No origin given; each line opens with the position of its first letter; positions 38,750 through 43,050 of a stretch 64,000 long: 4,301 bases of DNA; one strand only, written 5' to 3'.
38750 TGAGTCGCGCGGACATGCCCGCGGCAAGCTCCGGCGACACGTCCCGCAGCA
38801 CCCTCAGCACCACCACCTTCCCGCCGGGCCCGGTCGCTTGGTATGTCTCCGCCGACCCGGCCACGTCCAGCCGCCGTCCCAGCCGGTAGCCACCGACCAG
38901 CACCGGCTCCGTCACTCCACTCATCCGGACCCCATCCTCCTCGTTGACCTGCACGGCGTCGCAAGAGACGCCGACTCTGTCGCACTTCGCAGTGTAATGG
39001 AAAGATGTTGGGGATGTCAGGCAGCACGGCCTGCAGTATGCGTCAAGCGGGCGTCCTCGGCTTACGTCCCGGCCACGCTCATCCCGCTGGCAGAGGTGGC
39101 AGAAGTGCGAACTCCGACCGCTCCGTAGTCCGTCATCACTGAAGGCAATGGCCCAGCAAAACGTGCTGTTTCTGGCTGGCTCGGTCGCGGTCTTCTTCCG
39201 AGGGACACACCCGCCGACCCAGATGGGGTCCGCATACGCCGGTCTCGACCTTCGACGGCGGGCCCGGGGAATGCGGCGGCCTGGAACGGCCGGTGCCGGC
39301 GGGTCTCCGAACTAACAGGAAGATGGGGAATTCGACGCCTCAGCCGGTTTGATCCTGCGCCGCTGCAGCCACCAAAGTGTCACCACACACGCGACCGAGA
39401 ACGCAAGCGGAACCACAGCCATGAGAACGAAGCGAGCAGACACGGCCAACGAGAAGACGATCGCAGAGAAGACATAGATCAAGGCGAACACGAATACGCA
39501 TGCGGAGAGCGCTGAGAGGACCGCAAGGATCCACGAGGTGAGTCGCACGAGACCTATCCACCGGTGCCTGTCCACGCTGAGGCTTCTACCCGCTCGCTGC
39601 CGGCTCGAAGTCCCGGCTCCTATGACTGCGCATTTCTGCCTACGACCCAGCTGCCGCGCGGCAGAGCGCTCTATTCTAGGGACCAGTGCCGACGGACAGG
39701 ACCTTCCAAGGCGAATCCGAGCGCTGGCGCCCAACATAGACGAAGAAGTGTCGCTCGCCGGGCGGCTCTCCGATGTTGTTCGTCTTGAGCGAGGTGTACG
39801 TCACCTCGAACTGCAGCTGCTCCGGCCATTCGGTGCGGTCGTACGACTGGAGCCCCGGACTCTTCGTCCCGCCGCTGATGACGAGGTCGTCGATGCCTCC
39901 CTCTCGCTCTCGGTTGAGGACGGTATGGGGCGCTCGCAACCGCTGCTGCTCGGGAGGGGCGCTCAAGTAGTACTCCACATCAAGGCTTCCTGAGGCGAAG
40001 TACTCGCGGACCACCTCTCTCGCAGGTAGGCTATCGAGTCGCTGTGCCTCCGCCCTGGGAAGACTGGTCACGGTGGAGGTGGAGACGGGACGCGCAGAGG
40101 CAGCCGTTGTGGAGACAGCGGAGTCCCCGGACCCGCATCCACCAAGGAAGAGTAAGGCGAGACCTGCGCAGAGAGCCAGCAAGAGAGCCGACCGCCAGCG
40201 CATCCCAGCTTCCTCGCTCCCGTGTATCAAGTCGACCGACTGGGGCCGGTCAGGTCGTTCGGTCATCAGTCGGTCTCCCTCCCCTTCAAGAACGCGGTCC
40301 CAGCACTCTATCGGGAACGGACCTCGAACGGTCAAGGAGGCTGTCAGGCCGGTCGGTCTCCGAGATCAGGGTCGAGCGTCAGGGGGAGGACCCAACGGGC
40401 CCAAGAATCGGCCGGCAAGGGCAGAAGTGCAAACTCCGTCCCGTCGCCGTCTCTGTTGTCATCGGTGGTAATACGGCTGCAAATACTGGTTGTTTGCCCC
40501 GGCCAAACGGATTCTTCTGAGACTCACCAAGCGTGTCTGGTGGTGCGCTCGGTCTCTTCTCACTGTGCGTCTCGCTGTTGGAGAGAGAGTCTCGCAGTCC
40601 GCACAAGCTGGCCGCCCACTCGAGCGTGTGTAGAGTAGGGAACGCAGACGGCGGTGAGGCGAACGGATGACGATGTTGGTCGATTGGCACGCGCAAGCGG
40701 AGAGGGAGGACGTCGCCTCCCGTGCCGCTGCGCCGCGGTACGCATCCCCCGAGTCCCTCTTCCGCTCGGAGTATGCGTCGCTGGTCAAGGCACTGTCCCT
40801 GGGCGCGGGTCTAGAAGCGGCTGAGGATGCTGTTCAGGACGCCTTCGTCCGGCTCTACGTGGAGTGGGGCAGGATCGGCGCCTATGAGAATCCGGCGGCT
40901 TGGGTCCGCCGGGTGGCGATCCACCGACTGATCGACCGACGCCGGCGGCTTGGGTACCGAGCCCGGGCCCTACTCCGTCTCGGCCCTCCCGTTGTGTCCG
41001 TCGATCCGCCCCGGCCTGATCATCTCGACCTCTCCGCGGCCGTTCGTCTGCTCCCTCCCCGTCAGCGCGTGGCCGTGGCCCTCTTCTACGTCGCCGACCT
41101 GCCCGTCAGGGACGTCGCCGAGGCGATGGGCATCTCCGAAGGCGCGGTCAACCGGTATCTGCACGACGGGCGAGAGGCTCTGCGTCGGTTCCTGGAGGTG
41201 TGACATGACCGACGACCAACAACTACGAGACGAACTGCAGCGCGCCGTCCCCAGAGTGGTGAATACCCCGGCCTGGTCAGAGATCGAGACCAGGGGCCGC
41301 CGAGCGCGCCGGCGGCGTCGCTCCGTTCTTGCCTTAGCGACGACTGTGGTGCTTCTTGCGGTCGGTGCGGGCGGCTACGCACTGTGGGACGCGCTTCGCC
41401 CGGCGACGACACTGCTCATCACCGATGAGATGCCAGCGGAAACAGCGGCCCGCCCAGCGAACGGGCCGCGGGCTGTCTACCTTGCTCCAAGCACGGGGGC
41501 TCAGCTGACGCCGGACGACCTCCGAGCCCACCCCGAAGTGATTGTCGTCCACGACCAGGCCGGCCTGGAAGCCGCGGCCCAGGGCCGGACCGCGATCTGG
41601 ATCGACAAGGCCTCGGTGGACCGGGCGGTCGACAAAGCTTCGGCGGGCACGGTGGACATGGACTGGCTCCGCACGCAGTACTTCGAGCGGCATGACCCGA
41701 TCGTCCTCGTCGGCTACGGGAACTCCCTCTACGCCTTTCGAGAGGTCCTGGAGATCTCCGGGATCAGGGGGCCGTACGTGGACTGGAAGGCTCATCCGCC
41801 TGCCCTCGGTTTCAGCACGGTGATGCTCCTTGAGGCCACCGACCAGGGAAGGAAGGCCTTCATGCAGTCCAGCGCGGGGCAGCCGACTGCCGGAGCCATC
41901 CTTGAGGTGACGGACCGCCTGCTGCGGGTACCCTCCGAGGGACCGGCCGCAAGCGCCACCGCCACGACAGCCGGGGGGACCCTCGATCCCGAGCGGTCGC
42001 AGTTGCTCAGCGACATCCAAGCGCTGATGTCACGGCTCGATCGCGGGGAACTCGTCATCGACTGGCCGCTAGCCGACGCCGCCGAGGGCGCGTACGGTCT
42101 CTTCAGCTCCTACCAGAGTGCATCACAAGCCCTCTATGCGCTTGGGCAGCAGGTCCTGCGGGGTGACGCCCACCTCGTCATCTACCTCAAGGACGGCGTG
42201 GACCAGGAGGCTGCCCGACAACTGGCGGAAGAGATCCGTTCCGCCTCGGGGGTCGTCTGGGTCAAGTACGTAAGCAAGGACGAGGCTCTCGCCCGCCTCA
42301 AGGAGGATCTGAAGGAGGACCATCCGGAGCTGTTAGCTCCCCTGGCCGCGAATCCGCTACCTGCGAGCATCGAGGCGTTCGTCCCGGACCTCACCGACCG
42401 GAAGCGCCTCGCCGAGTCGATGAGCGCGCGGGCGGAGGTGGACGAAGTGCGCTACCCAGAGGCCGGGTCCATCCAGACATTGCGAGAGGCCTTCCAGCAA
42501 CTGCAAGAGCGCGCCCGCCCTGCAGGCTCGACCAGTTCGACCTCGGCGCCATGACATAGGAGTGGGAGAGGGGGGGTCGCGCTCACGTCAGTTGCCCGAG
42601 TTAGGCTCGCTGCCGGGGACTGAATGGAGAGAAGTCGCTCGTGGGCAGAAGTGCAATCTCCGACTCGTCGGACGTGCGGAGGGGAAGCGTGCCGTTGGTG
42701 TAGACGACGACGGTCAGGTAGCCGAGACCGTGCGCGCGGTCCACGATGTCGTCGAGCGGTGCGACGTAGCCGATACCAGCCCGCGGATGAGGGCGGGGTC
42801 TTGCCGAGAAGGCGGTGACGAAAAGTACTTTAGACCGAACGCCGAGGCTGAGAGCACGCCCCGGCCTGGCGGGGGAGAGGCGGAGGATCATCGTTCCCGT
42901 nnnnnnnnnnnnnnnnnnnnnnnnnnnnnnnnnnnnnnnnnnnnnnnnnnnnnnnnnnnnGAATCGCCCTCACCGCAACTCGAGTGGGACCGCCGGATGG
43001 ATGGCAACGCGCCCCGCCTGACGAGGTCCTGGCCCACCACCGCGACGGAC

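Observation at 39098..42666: Three same-orientation copies of a 23-nt repeat bracket two small gene modules (cassette-like organisation)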

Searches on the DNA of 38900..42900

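Call 63: search_rna_families(source=window, start=38900, end=42900, threshold=evalue, max_evalue=10)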
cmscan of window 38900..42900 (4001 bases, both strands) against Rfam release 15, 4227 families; matches with E-value up to 10: 1.
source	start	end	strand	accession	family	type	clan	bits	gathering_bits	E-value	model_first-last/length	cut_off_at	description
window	42005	42062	-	RF01136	sR28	Gene; snRNA; snoRNA; CD-box;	-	17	39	0.32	1-55/55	no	Small nucleolar RNA sR28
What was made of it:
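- Tried and rejected: No Rfam hit at E up to 10 (call 63).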

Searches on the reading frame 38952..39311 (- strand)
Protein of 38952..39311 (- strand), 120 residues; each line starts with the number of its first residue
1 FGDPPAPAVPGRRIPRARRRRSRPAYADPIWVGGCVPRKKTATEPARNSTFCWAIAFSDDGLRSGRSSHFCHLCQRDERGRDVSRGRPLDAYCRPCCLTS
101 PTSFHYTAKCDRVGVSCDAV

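Call 25: search_protein_families(library=pfam, proteins=[window:38952-39311:-], max_evalue=10)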
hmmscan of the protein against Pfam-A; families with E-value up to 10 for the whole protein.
seq(120 aa): 0 families

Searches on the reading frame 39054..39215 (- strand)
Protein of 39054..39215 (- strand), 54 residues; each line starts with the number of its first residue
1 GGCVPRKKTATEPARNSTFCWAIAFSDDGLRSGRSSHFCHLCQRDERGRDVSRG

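Call 75: search_solved_structures(query=window:39054-39215:-, max_evalue=10, show_alignments=3)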
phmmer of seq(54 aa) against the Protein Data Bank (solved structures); distinct sequences matched with E-value up to 10: 5.
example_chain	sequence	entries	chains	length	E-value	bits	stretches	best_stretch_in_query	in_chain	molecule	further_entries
6r60_A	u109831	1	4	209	2.6e-05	27.7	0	15-32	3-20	WD-40 repeat protein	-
6r5y_A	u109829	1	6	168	0.00024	24.7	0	15-33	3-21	WD-40 repeat protein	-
6r5z_A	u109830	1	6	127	0.0025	21.5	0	15-33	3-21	9-bladed beta-propeller formed by three 3-bladed fragments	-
6r5x_A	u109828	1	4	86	0.097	16.5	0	15-33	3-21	WD-40 repeat protein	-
8h2r_A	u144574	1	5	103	1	13.3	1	10-45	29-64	Heat-labile enterotoxin IIB, B chain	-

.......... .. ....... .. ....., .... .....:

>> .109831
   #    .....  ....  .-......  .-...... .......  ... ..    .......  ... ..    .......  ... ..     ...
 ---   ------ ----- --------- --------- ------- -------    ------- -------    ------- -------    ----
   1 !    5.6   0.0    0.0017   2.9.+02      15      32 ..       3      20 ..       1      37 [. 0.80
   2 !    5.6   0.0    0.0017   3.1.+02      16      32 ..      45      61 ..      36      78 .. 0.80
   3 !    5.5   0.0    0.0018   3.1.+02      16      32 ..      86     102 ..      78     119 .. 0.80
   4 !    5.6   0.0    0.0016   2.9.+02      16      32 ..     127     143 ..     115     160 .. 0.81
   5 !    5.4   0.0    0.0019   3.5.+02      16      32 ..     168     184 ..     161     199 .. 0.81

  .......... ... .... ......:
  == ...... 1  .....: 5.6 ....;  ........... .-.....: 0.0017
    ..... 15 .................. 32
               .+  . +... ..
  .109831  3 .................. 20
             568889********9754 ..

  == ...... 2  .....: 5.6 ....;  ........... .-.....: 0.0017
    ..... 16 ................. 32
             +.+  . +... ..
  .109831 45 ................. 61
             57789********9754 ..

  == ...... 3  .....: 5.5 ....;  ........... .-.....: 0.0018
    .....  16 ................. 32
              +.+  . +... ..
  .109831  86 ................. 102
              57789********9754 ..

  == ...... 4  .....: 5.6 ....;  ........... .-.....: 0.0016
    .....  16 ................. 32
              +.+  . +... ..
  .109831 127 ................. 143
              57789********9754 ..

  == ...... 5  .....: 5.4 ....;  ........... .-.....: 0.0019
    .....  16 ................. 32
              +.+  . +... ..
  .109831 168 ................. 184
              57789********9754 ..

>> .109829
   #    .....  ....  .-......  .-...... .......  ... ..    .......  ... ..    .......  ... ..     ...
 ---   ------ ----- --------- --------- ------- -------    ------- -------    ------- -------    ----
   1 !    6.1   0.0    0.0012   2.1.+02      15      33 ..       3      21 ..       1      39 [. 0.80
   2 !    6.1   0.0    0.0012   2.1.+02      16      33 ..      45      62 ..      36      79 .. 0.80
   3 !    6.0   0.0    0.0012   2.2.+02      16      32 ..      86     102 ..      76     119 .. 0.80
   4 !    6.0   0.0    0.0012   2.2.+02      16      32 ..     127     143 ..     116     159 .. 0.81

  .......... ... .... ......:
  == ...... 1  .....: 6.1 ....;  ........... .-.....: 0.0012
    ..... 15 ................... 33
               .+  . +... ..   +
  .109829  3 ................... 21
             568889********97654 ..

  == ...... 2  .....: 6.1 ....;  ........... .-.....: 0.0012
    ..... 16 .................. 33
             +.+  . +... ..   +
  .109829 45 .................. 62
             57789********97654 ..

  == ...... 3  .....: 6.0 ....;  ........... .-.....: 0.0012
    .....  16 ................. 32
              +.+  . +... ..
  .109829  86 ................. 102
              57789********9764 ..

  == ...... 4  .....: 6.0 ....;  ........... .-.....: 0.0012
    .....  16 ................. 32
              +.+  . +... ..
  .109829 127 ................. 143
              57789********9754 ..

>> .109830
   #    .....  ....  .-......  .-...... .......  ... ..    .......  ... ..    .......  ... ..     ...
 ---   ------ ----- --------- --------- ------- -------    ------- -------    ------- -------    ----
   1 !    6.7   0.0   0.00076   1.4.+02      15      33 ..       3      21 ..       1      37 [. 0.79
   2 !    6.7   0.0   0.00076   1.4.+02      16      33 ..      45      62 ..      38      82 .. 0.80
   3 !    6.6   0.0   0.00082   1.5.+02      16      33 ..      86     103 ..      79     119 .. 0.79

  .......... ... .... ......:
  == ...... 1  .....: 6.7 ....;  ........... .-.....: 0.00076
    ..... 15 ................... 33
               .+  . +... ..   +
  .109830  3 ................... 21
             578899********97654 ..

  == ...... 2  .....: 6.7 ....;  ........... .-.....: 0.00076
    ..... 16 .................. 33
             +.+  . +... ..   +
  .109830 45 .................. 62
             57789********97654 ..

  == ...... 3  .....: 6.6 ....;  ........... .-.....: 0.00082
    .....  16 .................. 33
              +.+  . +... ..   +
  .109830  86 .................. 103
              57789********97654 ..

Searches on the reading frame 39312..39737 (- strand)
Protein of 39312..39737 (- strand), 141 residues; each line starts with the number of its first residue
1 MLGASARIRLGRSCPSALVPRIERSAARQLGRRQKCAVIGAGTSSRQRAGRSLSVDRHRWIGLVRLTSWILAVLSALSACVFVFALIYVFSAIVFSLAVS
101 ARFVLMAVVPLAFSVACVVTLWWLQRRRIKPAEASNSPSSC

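Call 9: search_protein_families(library=pfam, proteins=[window:39312-39737:-], max_evalue=0.01)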
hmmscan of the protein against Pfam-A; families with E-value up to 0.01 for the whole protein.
window:39312-39737:- (141 aa): 1 family
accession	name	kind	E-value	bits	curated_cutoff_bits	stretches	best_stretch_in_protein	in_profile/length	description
PF25592.1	DUF7937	-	0.001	18.5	31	1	47-133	263-341/402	Domain of unknown function (DUF7937)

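Call 27: search_protein_families(library=ncbifam, proteins=[window:39312-39737:-], max_evalue=1)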
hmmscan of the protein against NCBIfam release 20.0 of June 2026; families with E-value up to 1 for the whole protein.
window:39312-39737:- (141 aa): 2 families
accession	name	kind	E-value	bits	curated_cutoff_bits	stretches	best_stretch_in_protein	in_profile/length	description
NF033887.1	conj_TraX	equivalog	0.0088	15.7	100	1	51-133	68-147/163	conjugal transfer protein TraX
TIGR04477.1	sorted_by_XrtN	equivalog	0.18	9.9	250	1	68-127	119-180/822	XrtN system VIT domain-containing protein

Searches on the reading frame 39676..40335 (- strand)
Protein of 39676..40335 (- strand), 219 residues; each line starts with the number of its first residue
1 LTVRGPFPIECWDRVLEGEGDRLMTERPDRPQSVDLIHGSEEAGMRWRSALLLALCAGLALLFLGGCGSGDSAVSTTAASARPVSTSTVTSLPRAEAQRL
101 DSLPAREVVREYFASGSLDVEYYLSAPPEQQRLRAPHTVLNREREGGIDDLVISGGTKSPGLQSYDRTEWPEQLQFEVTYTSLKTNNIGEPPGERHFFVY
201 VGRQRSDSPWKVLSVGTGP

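Call 9: search_protein_families(library=pfam, proteins=[window:39676-40335:-], max_evalue=0.01)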
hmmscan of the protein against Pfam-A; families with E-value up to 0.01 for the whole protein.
window:39676-40335:- (219 aa): 0 families

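Call 12: search_protein_families(library=pfam, proteins=[window:39676-40335:-], max_evalue=10)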
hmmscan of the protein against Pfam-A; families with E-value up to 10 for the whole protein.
window:39676-40335:- (219 aa): 2 families
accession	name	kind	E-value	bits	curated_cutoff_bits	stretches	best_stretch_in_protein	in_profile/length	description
PF16111.11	DUF4829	-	0.05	14.8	25.5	1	172-216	74-119/119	Domain of unknown function (DUF4829)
PF12515.13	CaATP_NAI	-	0.18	11.8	25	1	39-52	12-25/45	Ca2+-ATPase N terminal autoinhibitory domain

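Call 27: search_protein_families(library=ncbifam, proteins=[window:39676-40335:-], max_evalue=1)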
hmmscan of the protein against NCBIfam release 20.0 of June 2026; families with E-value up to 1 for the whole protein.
window:39676-40335:- (219 aa): 5 families
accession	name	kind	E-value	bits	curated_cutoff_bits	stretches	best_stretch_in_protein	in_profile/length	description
NF058595.1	invert_tail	domain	0.0011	19.2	37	1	39-90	45-94/113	lipo-invert putative C-terminal anchoring domain-containing protein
NF053527.1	lipo_Cory_WKLS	subfamily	0.057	13.3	105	1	54-96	3-49/166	WKL family lipoprotein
NF053526.1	Myco_lipo_LppK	equivalog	0.07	13.1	125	1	47-108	4-60/167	lipoprotein LppK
NF049864.1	lipo_LppU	equivalog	0.072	13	135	1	51-97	10-55/199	LppU family putative lipoprotein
NF041143.1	blaPenA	exception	0.29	10.4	640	1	48-101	7-59/302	PEN-A family class A beta-lactamase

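Call 59: find_encoding_contigs(protein=window:39676-40203:-, flank=6000, max_places=6)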
Protein window:39676-40203:- (175 aa): no gene with exactly this product is on record in the collection.

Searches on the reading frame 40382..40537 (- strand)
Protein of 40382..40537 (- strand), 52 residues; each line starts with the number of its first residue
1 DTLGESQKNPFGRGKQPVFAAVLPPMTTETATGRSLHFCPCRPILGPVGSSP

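Call 74: search_solved_structures(query=window:40382-40537:-, max_evalue=10, show_alignments=3)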
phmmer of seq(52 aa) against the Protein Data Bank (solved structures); distinct sequences matched with E-value up to 10: 0.
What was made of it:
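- On Fpg/Nei zinc finger (PF06827) gene remnant: There is no Pfam or PDB hit (calls 25, 74, 75).
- PDB searches with A or B find no Fpg (calls 74, 75), and Pfam finds nothing (call 25).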

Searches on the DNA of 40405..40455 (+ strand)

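Call 57: search_dna_similar(query=window:40405-40455:+, collection=plasmids, mode=distant, max_evalue=10, max_rows=15)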
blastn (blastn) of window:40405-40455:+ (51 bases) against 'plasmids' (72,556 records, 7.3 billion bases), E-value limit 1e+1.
Records with a match: 1; places in all: 1; records where one place covers at least 80% of the query: 0.
Best place of each record, by identity: 90-95% 1.
By first word of the organism name: Escherichia 1.
By predicted mobility (MOB-suite, as given by PLSDB): mobilizable 1.
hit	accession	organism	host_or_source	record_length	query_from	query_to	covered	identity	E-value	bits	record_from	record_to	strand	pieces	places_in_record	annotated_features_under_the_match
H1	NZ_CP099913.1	Escherichia albertii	LWG,cell culture,feces,Poyang Lake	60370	3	29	53%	92.6%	9e-1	38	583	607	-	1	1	none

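Call 58: search_dna_similar(query=window:40405-40455:+, collection=phages, mode=distant, max_evalue=10, max_rows=15)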
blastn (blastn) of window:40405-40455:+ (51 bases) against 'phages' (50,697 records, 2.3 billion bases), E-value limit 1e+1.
No match.
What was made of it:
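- Tried and rejected: BLAST of copy B with flanks against plasmids gave one sub-significant partial match (E 0.9), and against phages gave nothing (calls 57, 58).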
